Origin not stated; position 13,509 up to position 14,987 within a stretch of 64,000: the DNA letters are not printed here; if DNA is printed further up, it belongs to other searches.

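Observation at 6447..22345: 16-kb, 13-gene co-directional gene train mixing amine transfer, oxyanion uptake, an E1 enzyme, envelope proteins and a C-P hydrolase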

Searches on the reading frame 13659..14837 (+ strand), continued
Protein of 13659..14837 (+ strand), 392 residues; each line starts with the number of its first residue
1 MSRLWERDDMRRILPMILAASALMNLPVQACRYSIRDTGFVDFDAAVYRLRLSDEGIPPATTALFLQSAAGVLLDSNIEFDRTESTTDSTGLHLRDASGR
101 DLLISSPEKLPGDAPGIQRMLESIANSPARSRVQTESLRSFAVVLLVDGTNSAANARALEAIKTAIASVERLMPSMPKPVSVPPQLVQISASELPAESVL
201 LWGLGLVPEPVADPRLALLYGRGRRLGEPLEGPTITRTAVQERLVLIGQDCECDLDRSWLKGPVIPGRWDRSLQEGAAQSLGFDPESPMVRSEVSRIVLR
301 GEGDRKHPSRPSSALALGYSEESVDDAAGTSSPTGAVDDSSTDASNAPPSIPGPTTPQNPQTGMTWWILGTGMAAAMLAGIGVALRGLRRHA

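Call 23: search_protein_families(library=pfam, proteins=[L039:3-1367:+, L046:1996-2832:+, L037:17350-18045:-, L033:19456-20871:+, L054:8688-9905:+, L038:17357-19009:-, L060:14675-17065:-, L073:7711-8757:+, L075:17016-17672:+, L056:9976-10833:-], max_evalue=0.001)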
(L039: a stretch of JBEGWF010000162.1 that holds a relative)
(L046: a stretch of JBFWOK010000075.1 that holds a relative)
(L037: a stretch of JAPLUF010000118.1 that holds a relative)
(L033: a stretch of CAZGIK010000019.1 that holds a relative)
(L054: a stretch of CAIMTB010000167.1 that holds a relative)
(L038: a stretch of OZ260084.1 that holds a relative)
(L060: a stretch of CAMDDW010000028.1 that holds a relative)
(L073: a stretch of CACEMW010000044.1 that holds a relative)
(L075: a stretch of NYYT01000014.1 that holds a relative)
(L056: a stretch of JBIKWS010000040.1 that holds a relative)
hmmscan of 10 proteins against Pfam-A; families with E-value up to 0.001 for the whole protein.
L039:3-1367:+ (454 aa): 2 families
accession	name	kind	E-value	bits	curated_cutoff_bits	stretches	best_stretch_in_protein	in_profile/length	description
PF06283.17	ThuA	-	1.4e-45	156.5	33.4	1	24-244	1-208/209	Trehalose utilisation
PF06439.18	3keto-disac_hyd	-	2e-39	136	26.8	1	270-451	1-187/187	3-keto-disaccharide hydrolase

L046:1996-2832:+ (278 aa): 2 families
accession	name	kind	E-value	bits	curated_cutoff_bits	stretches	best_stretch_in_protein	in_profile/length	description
PF07963.17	N_methyl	-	1.2e-08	34.6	21.2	1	16-39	4-27/27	Prokaryotic N-terminal methylation motif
PF07596.16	SBP_bac_10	-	3.1e-08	34.4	23.3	1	44-138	2-102/268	Protein of unknown function (DUF1559)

L037:17350-18045:- (231 aa): 0 families

L033:19456-20871:+ (471 aa): 1 family
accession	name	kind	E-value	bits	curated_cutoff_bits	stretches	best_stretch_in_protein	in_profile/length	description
PF00171.27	Aldedh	-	2.9e-139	465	23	1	21-466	11-460/461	Aldehyde dehydrogenase family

L054:8688-9905:+ (405 aa): 1 family
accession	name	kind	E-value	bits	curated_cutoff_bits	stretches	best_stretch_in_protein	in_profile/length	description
PF00266.25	Aminotran_5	-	1.4e-18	67.4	21.5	1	64-323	39-301/371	Aminotransferase class-V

L038:17357-19009:- (550 aa): 4 families
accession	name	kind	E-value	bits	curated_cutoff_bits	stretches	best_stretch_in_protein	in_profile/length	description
PF04389.22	Peptidase_M28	-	7.2e-41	140.5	21.3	1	304-508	1-176/193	Peptidase family M28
PF01546.33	Peptidase_M20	-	2.9e-07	31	24.6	1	344-422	32-106/206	Peptidase family M20/M25/M40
PF02225.27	PA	-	5.8e-05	23.6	23.9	1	137-212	1-62/95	PA domain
PF05343.19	Peptidase_M42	-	0.00062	19.4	23.2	0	338-395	125-180/292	M42 glutamyl aminopeptidase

L060:14675-17065:- (796 aa): 4 families
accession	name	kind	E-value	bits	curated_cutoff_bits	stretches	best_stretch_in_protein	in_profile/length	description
PF08757.17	CotH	-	2.1e-44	152.8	23.8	1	44-388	1-321/322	CotH kinase protein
PF00932.25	LTD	-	2.1e-11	44.6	34.3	1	497-608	7-102/109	Lamin Tail Domain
PF13290.12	CHB_HEX_C_1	-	2.2e-09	37.6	22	1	402-471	2-60/67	Chitobiase/beta-hexosaminidase C-terminal domain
PF13287.12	Fn3_assoc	-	3.4e-06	27.5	23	1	421-469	7-47/59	Fn3 associated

L073:7711-8757:+ (348 aa): 1 family
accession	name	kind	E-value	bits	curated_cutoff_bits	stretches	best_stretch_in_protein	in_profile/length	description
PF00348.22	polyprenyl_synt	-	6.2e-61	206.2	27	1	52-278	2-231/251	Polyprenyl synthetase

L075:17016-17672:+ (218 aa): 4 families
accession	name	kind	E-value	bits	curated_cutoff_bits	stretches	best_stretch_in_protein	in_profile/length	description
PF04542.20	Sigma70_r2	-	8.3e-20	70.8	24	1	48-116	1-71/71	Sigma-70 region 2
PF08281.18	Sigma70_r4_2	-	8.3e-14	51.4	25.7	1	155-207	2-54/54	Sigma-70, region 4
PF04545.22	Sigma70_r4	-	6.1e-09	35.7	24.1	1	160-208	1-49/50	Sigma-70, region 4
PF07638.17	Sigma70_ECF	-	9.4e-09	35.9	21.1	1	33-209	7-181/185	ECF sigma factor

L056:9976-10833:- (285 aa): 2 families
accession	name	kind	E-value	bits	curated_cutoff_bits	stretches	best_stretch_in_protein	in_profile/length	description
PF24877.1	ILV_EDD_C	-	6.8e-76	254.4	27.7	1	90-279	1-191/191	Dihydroxy-acid/6-phosphogluconate dehydratase C-terminal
PF00920.27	ILVD_EDD_N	-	1.9e-24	86.8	27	1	1-78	239-316/316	Dihydroxy-acid/6-phosphogluconate dehydratase N-terminal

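Call 27: search_protein_families(library=ncbifam, proteins=[L033:19456-20871:+, L048:18394-19452:+, L062:15073-16557:+, L054:8688-9905:+, L046:3591-4733:+, L032:5022-6170:+, L032:3693-4997:+, L032:1404-2315:+, L046:2969-3367:+, L003:4860-6206:+], max_evalue=1e-10)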
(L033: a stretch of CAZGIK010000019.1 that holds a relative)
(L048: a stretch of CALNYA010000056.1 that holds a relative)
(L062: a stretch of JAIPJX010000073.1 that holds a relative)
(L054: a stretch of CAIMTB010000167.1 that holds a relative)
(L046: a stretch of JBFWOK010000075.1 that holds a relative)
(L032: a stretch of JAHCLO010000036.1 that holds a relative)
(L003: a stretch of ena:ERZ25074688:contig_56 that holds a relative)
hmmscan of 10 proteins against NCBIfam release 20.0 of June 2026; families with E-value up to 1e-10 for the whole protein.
L033:19456-20871:+ (471 aa): 40 families (the best 25 are shown)
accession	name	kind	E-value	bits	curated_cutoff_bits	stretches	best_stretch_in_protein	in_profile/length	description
TIGR03250.1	PhnAcAld_DH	equivalog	7.2e-190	631.6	635.65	1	8-471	8-472/472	phosphonoacetaldehyde dehydrogenase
NF040648.1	lactal_redase_Meth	equivalog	2.1e-126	422.6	650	1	19-467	13-460/463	lactaldehyde dehydrogenase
NF047626.1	SulfactDhSafD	equivalog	6.1e-108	361.8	700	1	20-467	4-452/454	sulfoacetaldehyde dehydrogenase SafD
TIGR01780.1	SSADH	subfamily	1.9e-99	333.6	646.35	1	22-465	2-448/448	succinate-semialdehyde dehydrogenase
TIGR01804.1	BADH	equivalog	1.2e-96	324.1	668.6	1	19-465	15-467/467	betaine-aldehyde dehydrogenase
NF009725.0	PRK13252.1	equivalog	5.1e-91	305.5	593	1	17-467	22-477/488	betaine-aldehyde dehydrogenase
NF010000.0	PRK13473.1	subfamily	2.7e-89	300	615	1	17-465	17-468/475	aminobutyraldehyde dehydrogenase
NF040869.1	G3PDH_Arch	equivalog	2.8e-89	300.1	780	1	6-466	22-488/502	NADP-dependent glyceraldehyde-3-phosphate dehydrogenase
NF006916.0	PRK09407.1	equivalog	8.7e-88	295.2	521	1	17-466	34-489/526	succinic semialdehyde dehydrogenase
NF042993.1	AlphKGSA_gudD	equivalog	8.4e-86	288.6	770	1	29-467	32-478/481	alpha-ketoglutaric semialdehyde dehydrogenase GucD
NF008415.0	PRK11241.1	equivalog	1.8e-85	287.5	828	1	15-466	24-477/482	NADP-dependent succinate-semialdehyde dehydrogenase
NF052305.1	DioxValDhHalo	equivalog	9.4e-83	278.7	750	1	30-466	34-478/483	2,5-dioxovalerate dehydrogenase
TIGR02299.1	HpaE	equivalog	1.3e-82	278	638.35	1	22-469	21-476/488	5-carboxymethyl-2-hydroxymuconate semialdehyde dehydrogenase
NF006915.0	PRK09406.1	equivalog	1.2e-80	271.7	730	1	23-466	7-453/457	NADP-dependent succinic semialdehyde dehydrogenase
NF007497.0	PRK10090.1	equivalog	1.2e-80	271.6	500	1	37-453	42-462/480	aldehyde dehydrogenase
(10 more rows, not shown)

L048:18394-19452:+ (352 aa): 40 families (the best 25 are shown)
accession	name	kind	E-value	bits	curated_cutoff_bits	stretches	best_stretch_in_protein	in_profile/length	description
TIGR03250.1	PhnAcAld_DH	equivalog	7.7e-129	430.4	635.65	1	55-351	176-472/472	phosphonoacetaldehyde dehydrogenase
NF040648.1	lactal_redase_Meth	equivalog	6.6e-90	302.3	650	1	55-346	166-459/463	lactaldehyde dehydrogenase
NF047626.1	SulfactDhSafD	equivalog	1.7e-81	274.6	700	1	60-347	167-452/454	sulfoacetaldehyde dehydrogenase SafD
TIGR01804.1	BADH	equivalog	8.5e-69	232.2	668.6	1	56-342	171-464/467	betaine-aldehyde dehydrogenase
NF006916.0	PRK09407.1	equivalog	4.7e-68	230.1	521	1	56-342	194-485/526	succinic semialdehyde dehydrogenase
TIGR01780.1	SSADH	subfamily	1.1e-65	222.3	646.35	1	56-344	155-447/448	succinate-semialdehyde dehydrogenase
NF009725.0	PRK13252.1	equivalog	1e-64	218.8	593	1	56-347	180-477/488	betaine-aldehyde dehydrogenase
NF040869.1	G3PDH_Arch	equivalog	1.7e-63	215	780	1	56-346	196-488/502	NADP-dependent glyceraldehyde-3-phosphate dehydrogenase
NF010000.0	PRK13473.1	subfamily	4.3e-62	210.3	615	1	57-343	177-466/475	aminobutyraldehyde dehydrogenase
NF006915.0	PRK09406.1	equivalog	3.3e-61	207.6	730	1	57-346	162-453/457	NADP-dependent succinic semialdehyde dehydrogenase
TIGR02299.1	HpaE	equivalog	1.4e-58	198.7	638.35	1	57-346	174-473/488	5-carboxymethyl-2-hydroxymuconate semialdehyde dehydrogenase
NF007497.0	PRK10090.1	equivalog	3.2e-58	197.7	500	1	56-333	180-462/480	aldehyde dehydrogenase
NF008415.0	PRK11241.1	equivalog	2.1e-57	194.9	828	1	56-345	184-476/482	NADP-dependent succinate-semialdehyde dehydrogenase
NF042993.1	AlphKGSA_gudD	equivalog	2.9e-56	191.2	770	1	56-347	178-478/481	alpha-ketoglutaric semialdehyde dehydrogenase GucD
NF045736.1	PaDhStyDRhodo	equivalog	3.1e-54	184.3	800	1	56-333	181-462/479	phenylacetaldehyde dehydrogenase StyD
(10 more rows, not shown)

L062:15073-16557:+ (494 aa): 41 families (the best 25 are shown)
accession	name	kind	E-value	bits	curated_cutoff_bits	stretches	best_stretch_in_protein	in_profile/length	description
TIGR03250.1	PhnAcAld_DH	equivalog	2.5e-201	669.4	635.65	1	31-494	8-472/472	phosphonoacetaldehyde dehydrogenase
NF040648.1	lactal_redase_Meth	equivalog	4.3e-141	471.1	650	1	31-490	3-460/463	lactaldehyde dehydrogenase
NF047626.1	SulfactDhSafD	equivalog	7.2e-119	397.8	700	1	42-490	3-452/454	sulfoacetaldehyde dehydrogenase SafD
TIGR01780.1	SSADH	subfamily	4.9e-102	342.1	646.35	1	44-488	1-448/448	succinate-semialdehyde dehydrogenase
TIGR01804.1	BADH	equivalog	7.5e-99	331.3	668.6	1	34-478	5-458/467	betaine-aldehyde dehydrogenase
NF040869.1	G3PDH_Arch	equivalog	2.2e-96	323.5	780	1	27-489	20-488/502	NADP-dependent glyceraldehyde-3-phosphate dehydrogenase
NF006915.0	PRK09406.1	equivalog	3e-96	323.1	730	1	45-489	6-453/457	NADP-dependent succinic semialdehyde dehydrogenase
NF009725.0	PRK13252.1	equivalog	4.1e-94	315.7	593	1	29-490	9-477/488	betaine-aldehyde dehydrogenase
NF006916.0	PRK09407.1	equivalog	8.7e-92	308.4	521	1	34-485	27-485/526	succinic semialdehyde dehydrogenase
NF010000.0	PRK13473.1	subfamily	1.1e-91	307.8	615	1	31-484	7-464/475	aminobutyraldehyde dehydrogenase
NF042993.1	AlphKGSA_gudD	equivalog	6.5e-90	302.2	770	1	30-490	7-478/481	alpha-ketoglutaric semialdehyde dehydrogenase GucD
NF008415.0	PRK11241.1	equivalog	8.4e-87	291.9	828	1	36-483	20-471/482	NADP-dependent succinate-semialdehyde dehydrogenase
TIGR02299.1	HpaE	equivalog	1.4e-85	287.7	638.35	1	29-476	3-461/488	5-carboxymethyl-2-hydroxymuconate semialdehyde dehydrogenase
NF052305.1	DioxValDhHalo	equivalog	2.4e-85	287.3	750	1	26-470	4-458/483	2,5-dioxovalerate dehydrogenase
NF045735.1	PaDhStyDPseudo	equivalog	6.6e-81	272.4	850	1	36-490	14-479/483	phenylacetaldehyde dehydrogenase StyD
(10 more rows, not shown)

L054:8688-9905:+ (405 aa): 5 families
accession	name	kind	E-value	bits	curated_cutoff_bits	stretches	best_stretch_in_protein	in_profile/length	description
NF010006.0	PRK13479.1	equivalog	1.5e-143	478.4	296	1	35-399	4-366/369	2-aminoethylphosphonate--pyruvate transaminase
TIGR02326.1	transamin_PhnW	equivalog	1.9e-136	454.9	400.8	1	37-394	4-360/363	2-aminoethylphosphonate--pyruvate transaminase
TIGR03301.1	PhnW-AepZ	equivalog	2.7e-130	434.9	360.8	1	39-393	2-354/355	2-aminoethylphosphonate aminotransferase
NF046070.1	PyrdoxPyrvTramin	equivalog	5.5e-33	114.3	600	1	41-320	10-288/369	pyridoxamine--pyruvate transaminase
NF045640.1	AspGlyoxATaseBhcA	equivalog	1.2e-19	70.5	650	1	39-399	7-369/395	L-aspartate--glyoxylate aminotransferase BhcA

L046:3591-4733:+ (380 aa): 5 families
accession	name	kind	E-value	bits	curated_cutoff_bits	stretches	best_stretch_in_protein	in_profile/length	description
NF010006.0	PRK13479.1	equivalog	3.9e-147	490.2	296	1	8-374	3-367/369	2-aminoethylphosphonate--pyruvate transaminase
TIGR02326.1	transamin_PhnW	equivalog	1.1e-139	465.6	400.8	1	9-368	2-360/363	2-aminoethylphosphonate--pyruvate transaminase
TIGR03301.1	PhnW-AepZ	equivalog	2.7e-134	448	360.8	1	12-367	1-354/355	2-aminoethylphosphonate aminotransferase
NF046070.1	PyrdoxPyrvTramin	equivalog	1.2e-33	116.5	600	1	12-292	7-286/369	pyridoxamine--pyruvate transaminase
NF045640.1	AspGlyoxATaseBhcA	equivalog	6.7e-20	71.4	650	1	13-369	7-365/395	L-aspartate--glyoxylate aminotransferase BhcA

L032:5022-6170:+ (382 aa): 8 families
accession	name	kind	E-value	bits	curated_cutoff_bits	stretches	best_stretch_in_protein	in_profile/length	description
NF010006.0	PRK13479.1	equivalog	6.8e-150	499.3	296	1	16-380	3-366/369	2-aminoethylphosphonate--pyruvate transaminase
TIGR02326.1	transamin_PhnW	equivalog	4.3e-146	486.7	400.8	1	17-374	2-359/363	2-aminoethylphosphonate--pyruvate transaminase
TIGR03301.1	PhnW-AepZ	equivalog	8.7e-134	446.4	360.8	1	20-374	1-354/355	2-aminoethylphosphonate aminotransferase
NF046070.1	PyrdoxPyrvTramin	equivalog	2e-40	138.8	600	1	20-359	7-347/369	pyridoxamine--pyruvate transaminase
NF045640.1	AspGlyoxATaseBhcA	equivalog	8.8e-25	87.4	650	1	21-379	7-368/395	L-aspartate--glyoxylate aminotransferase BhcA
NF010611.0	PRK14012.1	equivalog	4.8e-11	42.2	548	1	124-310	126-296/406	IscS subfamily cysteine desulfurase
TIGR02006.1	IscS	equivalog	7e-11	41.8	643.2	1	116-299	114-282/402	IscS subfamily cysteine desulfurase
TIGR03402.1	FeS_nifS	equivalog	9.4e-11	41.1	530.75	0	123-224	115-213/379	cysteine desulfurase NifS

L032:3693-4997:+ (434 aa): 8 families
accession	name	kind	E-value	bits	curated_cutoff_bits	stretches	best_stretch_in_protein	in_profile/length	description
TIGR00881.1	2A0104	subfamily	3.1e-44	151.5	407.75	1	27-395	2-378/379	phosphoglycerate transporter protein PgtP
TIGR00893.1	2A0114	subfamily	3.6e-29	101.9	395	1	33-413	7-398/399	D-galactonate transporter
NF008661.1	PRK11663.1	subfamily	3.3e-23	82.4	564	1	15-411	26-428/439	MFS transporter family glucose-6-phosphate receptor UhpC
NF008433.0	PRK11273.1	equivalog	6.4e-19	68.4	748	1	12-410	22-431/452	glycerol-3-phosphate transporter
TIGR00712.1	glpT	equivalog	2.2e-18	66.5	632.55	1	10-411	20-432/440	glycerol-3-phosphate transporter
NF007107.1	PRK09556.1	equivalog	1.8e-15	56.8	497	1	24-164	34-179/469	hexose-6-phosphate:phosphate antiporter UhpT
NF047787.1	PhglyTportPgtP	equivalog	5.4e-13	48.5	750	1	17-193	27-203/451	phosphoglycerate transporter PgtP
TIGR00895.1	2A0115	subfamily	1.5e-12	47.1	418.55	0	39-383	36-394/398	aromatic acid/H+ symport family MFS transporter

L032:1404-2315:+ (303 aa): 1 family
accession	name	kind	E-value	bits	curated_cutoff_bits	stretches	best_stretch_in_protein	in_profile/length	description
NF042991.1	alk_phos_PafA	equivalog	9.8e-11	40.7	650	0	235-297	491-552/554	alkaline phosphatase PafA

L046:2969-3367:+ (132 aa): 0 families

L003:4860-6206:+ (448 aa): 4 families
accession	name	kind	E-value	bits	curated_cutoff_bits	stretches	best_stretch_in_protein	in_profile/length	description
TIGR03105.1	gln_synth_III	equivalog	1.3e-72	244.7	469.6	1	12-445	7-434/435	type III glutamate--ammonia ligase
TIGR00653.1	GlnA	equivalog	1.6e-70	238.1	429.15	1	65-445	48-461/462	type I glutamate--ammonia ligase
NF045547.1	GGputSyn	equivalog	1.3e-65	221.9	650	1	5-440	4-438/438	gamma-glutamylputrescine synthetase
NF007006.0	PRK09469.1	equivalog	8.6e-35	120.2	845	1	189-425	200-447/469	glutamate--ammonia ligase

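Call 36: predict_structure(alignment_id=A1)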
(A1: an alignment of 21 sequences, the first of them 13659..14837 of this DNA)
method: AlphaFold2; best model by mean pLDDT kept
length: 392 residues; sequences in the alignment: 21
mean_pLDDT: 77.4   pTM: 0.64
mean pLDDT of the five models: 77.4, 73.5, 72.9, 72.3, 71.9
residues with pLDDT >= 90: 177; 70-90: 83; 50-70: 56; < 50: 76
segments of 3 or more residues with pLDDT < 50: 1-5, 27-44, 297-348
pLDDT, mean of each block of 10 residues (from residue 1): 53 82 57 40 66 91 95 92 74 92 94 97 95 91 96 98 97 84 95 96 95 96 88 97 87 58 85 78 66 54 42 42 44 38 46 55 80 94 91 63
secondary structure, 60 per line:
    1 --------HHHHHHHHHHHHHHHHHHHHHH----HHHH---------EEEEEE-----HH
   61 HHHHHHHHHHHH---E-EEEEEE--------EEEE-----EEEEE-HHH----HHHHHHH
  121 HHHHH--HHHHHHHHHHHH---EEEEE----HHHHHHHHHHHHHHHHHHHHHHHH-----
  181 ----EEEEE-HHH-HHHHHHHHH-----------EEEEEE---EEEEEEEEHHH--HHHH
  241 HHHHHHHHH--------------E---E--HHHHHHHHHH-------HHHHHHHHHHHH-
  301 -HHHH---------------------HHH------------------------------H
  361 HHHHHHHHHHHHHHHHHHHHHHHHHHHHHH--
elements in order: H9-30 H35-38 E48-53 H59-72 E78-83 E92-95 E101-105 H114-125 H128-139 E143-147 H152-175 E185-189 H195-203 E215-220 E224-231 H237-249 H271-280 H288-299 H302-305 H360-390
